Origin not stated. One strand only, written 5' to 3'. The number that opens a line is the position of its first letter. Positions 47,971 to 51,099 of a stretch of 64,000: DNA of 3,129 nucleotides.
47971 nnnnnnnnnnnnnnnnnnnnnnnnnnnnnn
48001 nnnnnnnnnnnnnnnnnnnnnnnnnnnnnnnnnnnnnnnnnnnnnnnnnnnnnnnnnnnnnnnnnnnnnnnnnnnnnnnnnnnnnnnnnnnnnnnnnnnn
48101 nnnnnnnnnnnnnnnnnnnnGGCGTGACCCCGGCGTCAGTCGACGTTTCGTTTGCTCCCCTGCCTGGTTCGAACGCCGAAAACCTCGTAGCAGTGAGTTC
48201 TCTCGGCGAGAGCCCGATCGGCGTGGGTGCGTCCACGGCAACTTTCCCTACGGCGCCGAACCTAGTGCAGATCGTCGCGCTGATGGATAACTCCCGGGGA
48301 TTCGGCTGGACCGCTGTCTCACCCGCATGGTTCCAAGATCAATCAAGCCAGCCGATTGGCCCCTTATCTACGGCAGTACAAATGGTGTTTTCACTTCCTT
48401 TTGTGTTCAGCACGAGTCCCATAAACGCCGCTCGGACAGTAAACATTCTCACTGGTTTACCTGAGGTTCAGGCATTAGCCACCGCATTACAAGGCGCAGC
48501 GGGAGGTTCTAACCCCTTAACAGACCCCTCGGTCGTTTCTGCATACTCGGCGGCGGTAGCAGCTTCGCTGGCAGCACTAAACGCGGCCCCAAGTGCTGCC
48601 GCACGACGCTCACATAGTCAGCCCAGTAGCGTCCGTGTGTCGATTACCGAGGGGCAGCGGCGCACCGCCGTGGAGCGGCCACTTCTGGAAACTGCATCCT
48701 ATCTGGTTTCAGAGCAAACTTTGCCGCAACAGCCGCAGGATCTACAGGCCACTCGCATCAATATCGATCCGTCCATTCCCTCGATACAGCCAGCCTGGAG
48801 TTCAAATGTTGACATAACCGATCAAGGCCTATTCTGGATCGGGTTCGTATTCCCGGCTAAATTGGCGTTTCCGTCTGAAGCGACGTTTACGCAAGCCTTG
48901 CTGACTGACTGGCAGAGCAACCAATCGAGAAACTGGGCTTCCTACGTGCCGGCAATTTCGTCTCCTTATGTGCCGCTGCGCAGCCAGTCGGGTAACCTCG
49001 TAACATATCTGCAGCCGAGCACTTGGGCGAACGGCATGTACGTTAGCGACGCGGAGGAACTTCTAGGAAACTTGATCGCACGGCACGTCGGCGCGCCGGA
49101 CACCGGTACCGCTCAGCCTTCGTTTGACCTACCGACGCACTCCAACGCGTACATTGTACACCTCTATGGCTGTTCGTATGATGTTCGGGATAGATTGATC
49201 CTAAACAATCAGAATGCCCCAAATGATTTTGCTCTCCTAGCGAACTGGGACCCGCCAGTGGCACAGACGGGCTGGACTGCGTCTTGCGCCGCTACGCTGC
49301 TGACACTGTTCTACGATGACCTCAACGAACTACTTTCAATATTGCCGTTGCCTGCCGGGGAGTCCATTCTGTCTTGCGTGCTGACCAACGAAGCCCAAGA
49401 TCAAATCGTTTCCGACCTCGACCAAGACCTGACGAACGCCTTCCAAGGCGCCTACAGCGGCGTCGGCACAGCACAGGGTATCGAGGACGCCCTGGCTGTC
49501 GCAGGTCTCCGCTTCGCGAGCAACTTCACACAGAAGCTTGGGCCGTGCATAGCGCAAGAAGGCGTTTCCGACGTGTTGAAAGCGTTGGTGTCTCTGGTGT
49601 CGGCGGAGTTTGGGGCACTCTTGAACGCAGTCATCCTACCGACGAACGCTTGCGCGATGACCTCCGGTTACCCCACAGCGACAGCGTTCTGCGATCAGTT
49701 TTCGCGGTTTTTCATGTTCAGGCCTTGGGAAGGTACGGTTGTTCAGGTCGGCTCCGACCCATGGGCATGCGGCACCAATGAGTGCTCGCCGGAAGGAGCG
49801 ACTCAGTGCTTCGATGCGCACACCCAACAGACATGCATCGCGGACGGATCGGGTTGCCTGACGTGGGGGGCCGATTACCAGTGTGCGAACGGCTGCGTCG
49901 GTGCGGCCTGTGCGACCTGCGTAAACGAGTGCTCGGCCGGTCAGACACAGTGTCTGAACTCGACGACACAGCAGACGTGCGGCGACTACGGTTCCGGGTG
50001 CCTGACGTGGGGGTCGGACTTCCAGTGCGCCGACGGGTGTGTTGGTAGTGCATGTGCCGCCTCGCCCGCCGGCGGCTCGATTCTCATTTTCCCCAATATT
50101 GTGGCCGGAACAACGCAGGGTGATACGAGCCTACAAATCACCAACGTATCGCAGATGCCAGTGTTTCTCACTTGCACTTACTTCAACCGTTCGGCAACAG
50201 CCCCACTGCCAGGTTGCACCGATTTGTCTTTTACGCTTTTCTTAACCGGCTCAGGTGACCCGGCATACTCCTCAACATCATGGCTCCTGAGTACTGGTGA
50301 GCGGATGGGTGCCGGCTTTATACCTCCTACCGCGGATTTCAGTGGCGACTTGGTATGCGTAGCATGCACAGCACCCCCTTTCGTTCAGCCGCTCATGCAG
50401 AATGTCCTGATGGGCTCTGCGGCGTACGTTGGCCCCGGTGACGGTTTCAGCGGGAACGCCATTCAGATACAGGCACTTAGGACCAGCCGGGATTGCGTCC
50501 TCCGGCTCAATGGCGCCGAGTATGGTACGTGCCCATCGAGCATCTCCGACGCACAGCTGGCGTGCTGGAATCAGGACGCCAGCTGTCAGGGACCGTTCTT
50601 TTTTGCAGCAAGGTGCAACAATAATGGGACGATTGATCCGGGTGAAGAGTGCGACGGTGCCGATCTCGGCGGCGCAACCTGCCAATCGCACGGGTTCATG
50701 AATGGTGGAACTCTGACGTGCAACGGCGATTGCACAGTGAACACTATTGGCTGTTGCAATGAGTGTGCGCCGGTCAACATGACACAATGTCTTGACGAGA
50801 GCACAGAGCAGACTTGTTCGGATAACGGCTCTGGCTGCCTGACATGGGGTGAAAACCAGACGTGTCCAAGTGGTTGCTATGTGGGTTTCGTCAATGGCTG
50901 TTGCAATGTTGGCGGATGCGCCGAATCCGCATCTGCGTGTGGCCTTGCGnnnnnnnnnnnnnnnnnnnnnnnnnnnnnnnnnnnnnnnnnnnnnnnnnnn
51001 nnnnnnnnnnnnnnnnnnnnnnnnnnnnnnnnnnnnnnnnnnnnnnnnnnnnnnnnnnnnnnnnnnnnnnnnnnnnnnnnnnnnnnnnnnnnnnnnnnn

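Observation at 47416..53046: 1876-aa secreted mosaic protein with a domain combination I do not recognise as described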

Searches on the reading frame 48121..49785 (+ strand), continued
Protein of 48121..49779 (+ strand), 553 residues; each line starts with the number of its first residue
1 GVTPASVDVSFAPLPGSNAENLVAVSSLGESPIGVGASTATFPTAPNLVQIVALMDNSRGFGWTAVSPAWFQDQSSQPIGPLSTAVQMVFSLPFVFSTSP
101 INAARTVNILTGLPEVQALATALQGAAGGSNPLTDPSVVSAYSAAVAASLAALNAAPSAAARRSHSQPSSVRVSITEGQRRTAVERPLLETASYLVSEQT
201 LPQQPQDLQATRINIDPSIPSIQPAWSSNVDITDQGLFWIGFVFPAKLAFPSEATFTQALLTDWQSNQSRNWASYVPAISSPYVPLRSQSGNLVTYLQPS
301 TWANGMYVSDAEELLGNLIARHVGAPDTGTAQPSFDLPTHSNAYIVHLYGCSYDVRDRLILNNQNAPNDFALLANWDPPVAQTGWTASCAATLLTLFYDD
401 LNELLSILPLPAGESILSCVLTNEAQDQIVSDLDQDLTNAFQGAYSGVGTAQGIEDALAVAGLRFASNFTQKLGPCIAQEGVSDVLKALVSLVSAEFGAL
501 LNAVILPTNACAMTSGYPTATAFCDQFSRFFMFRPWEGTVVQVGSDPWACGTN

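Call 62: fold_search(model_id=the predicted structure, library=pdb)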
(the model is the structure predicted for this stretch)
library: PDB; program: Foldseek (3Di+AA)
matches with E <= 10: 227; with E <= 0.001: 0
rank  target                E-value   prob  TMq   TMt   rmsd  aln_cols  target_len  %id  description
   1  8zan_A                1.7e-01  0.28  0.14  0.23  18.4       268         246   11  ExoChR2 channelrhodopsin (released 2024-09-04)
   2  6eid_A                4.4e-01  0.18  0.13  0.23  18.7       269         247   12  Crystal structure of wild-type Channelrhodopsin 2 (released 2017-12-06)
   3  6eig_B                6.3e-01  0.18  0.14  0.25  17.9       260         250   11  Crystal structure of N24Q/C128T mutant of Channelrhodopsin 2 (released 2017-12-06)
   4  9och_B                7.6e-01  0.06  0.07  0.07  20.0       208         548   13  Transporter associated with antigen processing (TAP) bound to the viral protein hUS6 in the outward-facing open state (released 2025-09-10)
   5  8j98                  9.1e-01  0.15  0.11  0.23  11.2       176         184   11  A near-infrared fluorescent protein of de novo backbone design (released 2023-10-04)
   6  6sqg_A                9.5e-01  0.20  0.15  0.30  18.1       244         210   11  Crystal structure of viral rhodopsin OLPVRII (released 2019-11-06)
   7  3d6b_A                1.0e+00  0.15  0.11  0.15   9.9       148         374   11  2.2 A crystal structure of glutaryl-CoA dehydrogenase from Burkholderia pseudomallei (released 2008-06-03)
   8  5zih_A                1.1e+00  0.18  0.14  0.22   8.7       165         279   13  Crystal structure of the red light-activated channelrhodopsin Chrimson. (released 2018-11-21)
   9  8i2z                  1.3e+00  0.12  0.15  0.26  17.3       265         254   10  Cryo-EM structure of the zeaxanthin-bound kin4B8 (released 2023-03-29)
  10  6sqg_C                1.4e+00  0.20  0.15  0.31  14.1       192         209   12  Crystal structure of viral rhodopsin OLPVRII (released 2019-11-06)
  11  8xof_R                1.5e+00  0.11  0.14  0.23  15.4       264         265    7  Cryo-EM structure of Lys05 bound GPR30-Gq complex structure (released 2024-04-10)
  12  9wj9_B                1.5e+00  0.06  0.06  0.08  12.2        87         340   10  N-methyltransferase 2-like complexed with SAH and MDM in Chimonanthus praecox (released 2026-04-01)
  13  3ug9                  1.7e+00  0.28  0.15  0.25   7.2       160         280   11  Crystal Structure of the Closed State of Channelrhodopsin (released 2012-01-25)
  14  8ysz_B                1.7e+00  0.11  0.09  0.10  26.8       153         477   11  Cryo-EM structure of the complex IR with three IGF-II (released 2025-03-26)
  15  7aky                  1.8e+00  0.18  0.17  0.34  14.5       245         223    9  Crystal structure of the viral rhodopsin OLPVR1 in P21212 space group (released 2020-11-25)
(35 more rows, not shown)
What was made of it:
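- The weak top Foldseek hits are all membrane helical bundles (call 62).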

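Call 63: fold_search(model_id=the predicted structure, library=viral)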
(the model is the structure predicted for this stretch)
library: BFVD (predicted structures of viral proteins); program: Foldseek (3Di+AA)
matches with E <= 10: 96; with E <= 0.001: 0
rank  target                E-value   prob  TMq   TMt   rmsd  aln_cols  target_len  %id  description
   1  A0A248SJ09            3.3e-01  0.11  0.11  0.15  19.2       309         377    9  (no name in the UniProt tables at hand)
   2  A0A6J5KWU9            4.2e-01  0.05  0.06  0.11  23.2       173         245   13  Uncharacterized protein [uncultured Caudovirales phage]
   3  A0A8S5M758            2.5e+00  0.13  0.10  0.33   6.9       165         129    7  WztC-like protein [Siphoviridae sp. ctrgt10]
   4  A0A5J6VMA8            2.7e+00  0.13  0.12  0.30   9.6       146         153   10  Uncharacterized protein [Megaviridae environmental sample]
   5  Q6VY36                2.9e+00  0.23  0.14  0.29   7.4       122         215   11  Uncharacterized protein [Streptomyces phage VWB]
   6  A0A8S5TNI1            2.9e+00  0.23  0.09  0.15   4.9        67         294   16  Uncharacterized protein [Podoviridae sp. ct90d35]
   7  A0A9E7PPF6            3.0e+00  0.06  0.10  0.11  16.7       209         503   12  Uncharacterized protein [Largemouth bass virus]
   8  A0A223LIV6            3.0e+00  0.04  0.09  0.13  17.5       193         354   15  Uncharacterized protein [Erwinia phage vB_EamM_Joad]
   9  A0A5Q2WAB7            3.0e+00  0.02  0.11  0.15  25.5       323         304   13  (no name in the UniProt tables at hand)
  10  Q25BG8                3.2e+00  0.54  0.10  0.11   3.4        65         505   11  Structural protein 27 [His1 virus (isolate Australia/Victoria)]
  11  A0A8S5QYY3            3.3e+00  0.25  0.09  0.07   4.4        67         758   15  Tail collar fiber protein [Myoviridae sp. ctLtm40]
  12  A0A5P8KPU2            3.3e+00  0.18  0.09  0.10   9.9        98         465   10  (no name in the UniProt tables at hand)
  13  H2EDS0                3.3e+00  0.02  0.08  0.05  21.9       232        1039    9  DNA 3'-5' helicase [Moumouvirus sp. 'Monve']
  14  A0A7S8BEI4            3.5e+00  0.07  0.09  0.24  18.7       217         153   15  Uncharacterized protein [Medusavirus stheno T3]
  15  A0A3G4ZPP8            3.5e+00  0.02  0.06  0.08  28.9       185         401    5  Uncharacterized protein [Terrestrivirus sp.]
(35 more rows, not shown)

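Call 77: find_encoding_contigs(protein=P0121, flank=6000, max_places=1)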
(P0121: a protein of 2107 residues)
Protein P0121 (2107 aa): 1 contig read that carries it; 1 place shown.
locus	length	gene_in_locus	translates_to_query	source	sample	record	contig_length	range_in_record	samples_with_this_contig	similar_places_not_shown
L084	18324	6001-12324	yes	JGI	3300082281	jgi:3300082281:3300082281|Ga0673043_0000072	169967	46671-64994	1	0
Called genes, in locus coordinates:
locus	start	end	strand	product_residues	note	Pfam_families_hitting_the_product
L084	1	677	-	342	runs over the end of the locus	-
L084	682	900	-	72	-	-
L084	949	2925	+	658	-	PF25255:WHD_RNase_II, PF00773:RNB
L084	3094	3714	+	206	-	-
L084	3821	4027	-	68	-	PF12728:HTH_17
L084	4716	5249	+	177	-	PF03703:bPH_2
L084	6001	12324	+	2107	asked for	PF00801:PKD, PF05345:He_PIG (faint), PF18911:PKD_4 (weak), PF22352:K319L-like_PKD (faint), PF00801:PKD, PF18911:PKD_4 (weak), PF01436:NHL (faint), PF13229:Beta_helix, +1 more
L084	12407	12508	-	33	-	-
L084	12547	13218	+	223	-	PF01351:RNase_HII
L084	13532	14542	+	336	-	PF00676:E1_dh, PF02775:TPP_enzyme_C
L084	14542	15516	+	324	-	PF02779:Transket_pyr, PF02780:Transketolase_C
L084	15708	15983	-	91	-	PF14934:TMEM254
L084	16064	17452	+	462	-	PF00364:Biotin_lipoyl, PF02817:E3_binding, PF00198:2-oxoacid_dh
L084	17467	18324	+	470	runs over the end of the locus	PF00890:FAD_binding_2 (weak), PF01134:GIDA (faint), PF01266:DAO (faint), PF01946:Thi4 (faint), PF07992:Pyr_redox_2, PF12831:FAD_oxidored (weak), PF00070:Pyr_redox, PF02852:Pyr_redox_dim, +3 more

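Call 79: find_encoding_contigs(protein=P0143, flank=6000, max_places=1)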
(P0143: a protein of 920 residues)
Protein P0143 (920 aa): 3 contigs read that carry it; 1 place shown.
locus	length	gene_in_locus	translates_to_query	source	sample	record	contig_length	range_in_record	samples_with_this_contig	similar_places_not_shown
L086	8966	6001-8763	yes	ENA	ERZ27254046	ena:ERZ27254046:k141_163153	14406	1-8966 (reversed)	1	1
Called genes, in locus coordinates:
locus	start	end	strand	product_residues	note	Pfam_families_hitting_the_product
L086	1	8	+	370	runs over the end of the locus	PF00665:rve, PF13683:rve_3 (weak), PF22483:Mu-transpos_C_2 (faint)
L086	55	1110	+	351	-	PF01695:IstB_IS21, PF00004:AAA (weak)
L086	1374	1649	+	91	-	-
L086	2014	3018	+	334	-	-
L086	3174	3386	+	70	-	PF12728:HTH_17 (weak)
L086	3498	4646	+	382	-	PF00589:Phage_integrase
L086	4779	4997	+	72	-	-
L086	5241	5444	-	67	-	-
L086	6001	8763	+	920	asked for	PF07494:Reg_prop (faint), PF24684:Vgb_lyase, PF08450:SGL (faint), PF24684:Vgb_lyase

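Call 86: search_solved_structures(query=A3, max_evalue=1)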
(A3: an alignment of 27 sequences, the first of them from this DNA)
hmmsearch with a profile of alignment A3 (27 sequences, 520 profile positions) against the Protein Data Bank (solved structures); distinct sequences matched with E-value up to 1: 16.
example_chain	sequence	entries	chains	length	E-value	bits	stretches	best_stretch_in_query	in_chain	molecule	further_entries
8jlw_H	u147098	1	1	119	0.041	15.9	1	231-300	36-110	Mouse antibody Gc8 heavy chain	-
9b88_A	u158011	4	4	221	0.086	14.9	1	215-295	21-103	Heavy Chain of monoclonal 8C1 Fab | 8C1 Fab Heavy Chain | Monoclonal 8C1 Fab Heavy Chain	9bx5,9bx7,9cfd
3qum_H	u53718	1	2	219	0.087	14.8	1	214-298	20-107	Fab 5D3D11 Heavy Chain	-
3j7e_H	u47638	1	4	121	0.2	13.6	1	222-299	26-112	H16.V5 Fab heavy chain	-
6lhp_H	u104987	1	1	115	0.23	13.4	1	215-275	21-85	heavy chain variable region of Fab 14B10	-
3j8z_H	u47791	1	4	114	0.25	13.3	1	218-299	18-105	H16.1A heavy chain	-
9og2_B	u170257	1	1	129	0.26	13.3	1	211-283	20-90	Monoclonal antibody 12I12 heavy chain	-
3j8w_H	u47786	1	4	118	0.33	12.9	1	220-292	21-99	H263.A2 heavy chain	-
1jhl_H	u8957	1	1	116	0.33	12.9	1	217-298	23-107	IGG1-KAPPA D11.15 FV (HEAVY CHAIN)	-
9p9r_H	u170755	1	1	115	0.33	12.9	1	217-276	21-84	KL-15-6H4 heavy chain Fv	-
8zpp_H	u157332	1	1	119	0.34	12.9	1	214-300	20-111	variable heavy chain of ORB10 Fab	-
9p9q_H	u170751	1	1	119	0.34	12.9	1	217-276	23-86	KL-15-3G11 heavy chain Fv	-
9xwm_C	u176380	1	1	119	0.47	12.4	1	231-300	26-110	BD23-0027-H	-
1i3g_H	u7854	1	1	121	0.55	12.2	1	218-280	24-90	ANTIBODY FV FRAGMENT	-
7wp6_D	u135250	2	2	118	0.56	12.2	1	221-295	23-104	83H7 heavy chain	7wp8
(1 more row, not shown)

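Call 87: search_protein_families(library=phrogs, proteins=[window:48121-49779:+], max_evalue=0.1)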
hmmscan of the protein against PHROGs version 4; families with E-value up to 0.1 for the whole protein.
window:48121-49779:+ (553 aa): 0 families
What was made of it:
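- Tried and rejected: PHROGs gave nothing (call 87).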

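Call 90: find_related_loci(query=A2, collection=metagenome_contigs, flank=8000)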
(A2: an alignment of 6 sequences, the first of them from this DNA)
Query A2 (555 aa) in metagenome_contigs; peptide patterns used: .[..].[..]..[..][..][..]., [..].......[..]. (x = any residue, [..] = any of these).
39 stretches matched a pattern, but none encodes a relative of the query by tblastn (E <= 1e-3).

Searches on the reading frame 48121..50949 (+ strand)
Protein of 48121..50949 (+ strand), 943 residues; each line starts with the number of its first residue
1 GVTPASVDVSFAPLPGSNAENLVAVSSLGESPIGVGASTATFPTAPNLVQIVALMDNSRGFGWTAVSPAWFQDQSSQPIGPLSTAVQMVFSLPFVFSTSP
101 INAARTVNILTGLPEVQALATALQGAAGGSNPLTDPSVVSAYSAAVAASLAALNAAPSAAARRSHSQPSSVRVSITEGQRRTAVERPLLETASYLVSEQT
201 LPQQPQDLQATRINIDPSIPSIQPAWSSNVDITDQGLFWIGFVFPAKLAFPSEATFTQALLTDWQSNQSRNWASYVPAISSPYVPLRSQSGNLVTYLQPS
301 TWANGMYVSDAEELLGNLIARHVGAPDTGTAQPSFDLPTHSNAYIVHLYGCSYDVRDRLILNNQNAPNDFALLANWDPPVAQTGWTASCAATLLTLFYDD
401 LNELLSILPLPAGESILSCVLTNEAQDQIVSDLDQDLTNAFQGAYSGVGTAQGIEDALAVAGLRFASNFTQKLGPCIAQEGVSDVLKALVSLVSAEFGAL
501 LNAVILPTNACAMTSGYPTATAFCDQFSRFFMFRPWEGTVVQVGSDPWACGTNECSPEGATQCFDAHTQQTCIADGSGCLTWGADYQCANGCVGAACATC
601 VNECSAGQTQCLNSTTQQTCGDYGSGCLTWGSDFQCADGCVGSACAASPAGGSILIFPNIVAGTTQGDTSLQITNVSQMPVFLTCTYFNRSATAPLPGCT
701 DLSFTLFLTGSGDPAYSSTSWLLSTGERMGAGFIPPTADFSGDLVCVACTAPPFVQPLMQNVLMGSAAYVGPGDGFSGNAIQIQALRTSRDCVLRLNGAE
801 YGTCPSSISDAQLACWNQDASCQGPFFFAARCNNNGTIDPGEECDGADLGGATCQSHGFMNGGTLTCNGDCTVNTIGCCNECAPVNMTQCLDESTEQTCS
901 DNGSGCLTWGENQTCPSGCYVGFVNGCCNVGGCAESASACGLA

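Call 91: find_related_loci(query=window:48121-50949:+, collection=metagenome_contigs, flank=8000)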
Query window:48121-50949:+ (943 aa) in metagenome_contigs; peptide patterns used: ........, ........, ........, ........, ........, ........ (x = any residue, [..] = any of these).
50 stretches matched a pattern, but none encodes a relative of the query by tblastn (E <= 1e-3).
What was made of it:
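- No close relative was found in two metagenome scans (calls 90, 91).
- Tried and rejected: Two metagenome_contigs scans also found nothing (calls 90, 91).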
